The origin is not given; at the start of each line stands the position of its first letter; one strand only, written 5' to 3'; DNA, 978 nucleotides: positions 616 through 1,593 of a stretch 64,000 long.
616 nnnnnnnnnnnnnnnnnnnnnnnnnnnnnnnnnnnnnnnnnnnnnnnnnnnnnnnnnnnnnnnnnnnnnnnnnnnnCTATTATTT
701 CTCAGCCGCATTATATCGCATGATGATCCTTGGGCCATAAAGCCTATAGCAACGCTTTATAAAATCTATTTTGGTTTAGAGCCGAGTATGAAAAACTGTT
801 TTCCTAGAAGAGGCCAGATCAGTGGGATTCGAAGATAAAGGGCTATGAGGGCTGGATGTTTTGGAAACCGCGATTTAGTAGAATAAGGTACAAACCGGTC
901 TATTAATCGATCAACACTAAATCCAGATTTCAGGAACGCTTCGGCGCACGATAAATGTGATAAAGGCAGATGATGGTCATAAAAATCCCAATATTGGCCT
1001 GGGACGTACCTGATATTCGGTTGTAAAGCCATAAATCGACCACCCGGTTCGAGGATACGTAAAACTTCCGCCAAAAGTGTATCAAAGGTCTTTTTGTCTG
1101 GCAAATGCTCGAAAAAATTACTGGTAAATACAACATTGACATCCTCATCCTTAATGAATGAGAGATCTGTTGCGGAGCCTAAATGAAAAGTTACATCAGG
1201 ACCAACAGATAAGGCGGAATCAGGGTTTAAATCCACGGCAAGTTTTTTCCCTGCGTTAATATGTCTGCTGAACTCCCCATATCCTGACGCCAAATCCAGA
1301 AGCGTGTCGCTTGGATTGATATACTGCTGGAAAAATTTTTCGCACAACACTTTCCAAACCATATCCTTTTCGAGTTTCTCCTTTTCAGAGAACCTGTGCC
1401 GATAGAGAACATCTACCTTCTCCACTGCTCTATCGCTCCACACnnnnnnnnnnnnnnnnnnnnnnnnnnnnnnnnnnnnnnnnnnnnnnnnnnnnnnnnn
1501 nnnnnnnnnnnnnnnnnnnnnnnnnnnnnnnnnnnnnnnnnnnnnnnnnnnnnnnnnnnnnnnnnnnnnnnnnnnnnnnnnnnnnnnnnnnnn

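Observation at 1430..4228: DprE1/DprE2-like lipid-linked sugar 2'-epimerase pair wired to a GT2 polyprenyl-phosphate sugar synthase, apparently outside the mycolata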

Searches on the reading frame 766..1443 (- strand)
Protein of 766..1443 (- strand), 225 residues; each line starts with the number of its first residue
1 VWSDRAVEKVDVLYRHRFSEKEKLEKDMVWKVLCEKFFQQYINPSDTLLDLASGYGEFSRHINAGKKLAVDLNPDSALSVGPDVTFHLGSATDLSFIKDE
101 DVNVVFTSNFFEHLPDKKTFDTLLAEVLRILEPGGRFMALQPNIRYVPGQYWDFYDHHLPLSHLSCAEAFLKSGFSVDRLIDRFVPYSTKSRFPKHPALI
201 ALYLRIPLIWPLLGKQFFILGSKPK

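Call 3: search_protein_families(library=pfam, proteins=[window:766-1443:-], max_evalue=0.01)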
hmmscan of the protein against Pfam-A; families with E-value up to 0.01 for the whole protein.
window:766-1443:- (225 aa): 6 families
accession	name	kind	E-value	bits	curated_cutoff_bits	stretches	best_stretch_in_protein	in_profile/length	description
PF08241.18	Methyltransf_11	-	2.3e-09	38.2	21.2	1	49-138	1-94/95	Methyltransferase domain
PF13649.12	Methyltransf_25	-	3.1e-08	34.6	27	1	49-135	2-97/97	Methyltransferase domain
PF13847.12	Methyltransf_31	-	1.2e-05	25.4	27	1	47-143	6-113/145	Methyltransferase domain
PF13489.12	Methyltransf_23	-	4.5e-05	23.7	27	1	40-177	18-161/164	Methyltransferase domain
PF08242.18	Methyltransf_12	-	0.00031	21.9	30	1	49-137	1-98/98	Methyltransferase domain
PF01209.24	Ubie_methyltran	-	0.004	17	20.1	0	46-141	49-153/233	ubiE/COQ5 methyltransferase family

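Call 4: search_protein_families(library=ncbifam, proteins=[window:766-1443:-], max_evalue=0.01)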
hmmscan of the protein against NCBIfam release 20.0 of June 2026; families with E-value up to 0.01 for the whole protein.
window:766-1443:- (225 aa): 9 families
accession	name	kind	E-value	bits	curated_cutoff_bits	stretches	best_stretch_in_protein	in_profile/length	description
NF041537.1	ArsM_AhpD_UU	exception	1.5e-06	27.3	510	1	83-138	128-179/345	arsenite methyltransferase/AhpD domain selenoprotein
NF001240.0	PRK00216.1-1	equivalog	8.7e-06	25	378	1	39-141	58-170/251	bifunctional demethylmenaquinone methyltransferase/2-methoxy-6-polyprenyl-1,4-benzoquinol methylase UbiE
NF041536.1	ArsM_DUF2284_UU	exception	3.9e-05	22.2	575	1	83-139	128-180/459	arsenite methyltransferase/DUF2284 domain selenoprotein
NF047649.1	MTase_UXPK_star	exception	0.0007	18.7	460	1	81-139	127-181/283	methyltransferase/UXPK-star double selenoprotein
NF001242.0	PRK00216.1-3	equivalog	0.00071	19.1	351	1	29-141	55-177/258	bifunctional demethylmenaquinone methyltransferase/2-methoxy-6-polyprenyl-1,4-benzoquinol methylase UbiE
NF040538.1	methyl_ArsM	equivalog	0.0016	17.7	500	0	95-144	165-212/356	arsinothricin biosynthesis methyltransferase ArsM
TIGR01934.1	MenG_MenH_UbiE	subfamily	0.0021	17.4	158.35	1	26-144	23-146/223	ubiquinone/menaquinone biosynthesis methyltransferase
NF008823.0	PRK11873.1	subfamily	0.0023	17.5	263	1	83-138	129-180/272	arsenite methyltransferase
NF052510.1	methyltran_MpqE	exception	0.0056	16.1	335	0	43-158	45-172/234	methyl-plastoquinone biosynthesis methyltransferase MpqE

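Call 51: search_solved_structures(query=window:766-1443:-, max_evalue=0.01, show_alignments=0)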
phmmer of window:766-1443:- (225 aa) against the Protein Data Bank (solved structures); distinct sequences matched with E-value up to 0.01: 3.
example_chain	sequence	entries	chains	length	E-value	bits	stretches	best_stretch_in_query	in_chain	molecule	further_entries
6f5z_A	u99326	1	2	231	7.5e-05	25.7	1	23-177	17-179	24-sterol C-methyltransferase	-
8rdl_A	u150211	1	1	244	0.00014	24.8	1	46-141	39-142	ToxA protein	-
3sm3_A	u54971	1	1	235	0.0027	20.6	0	41-161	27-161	SAM-dependent methyltransferases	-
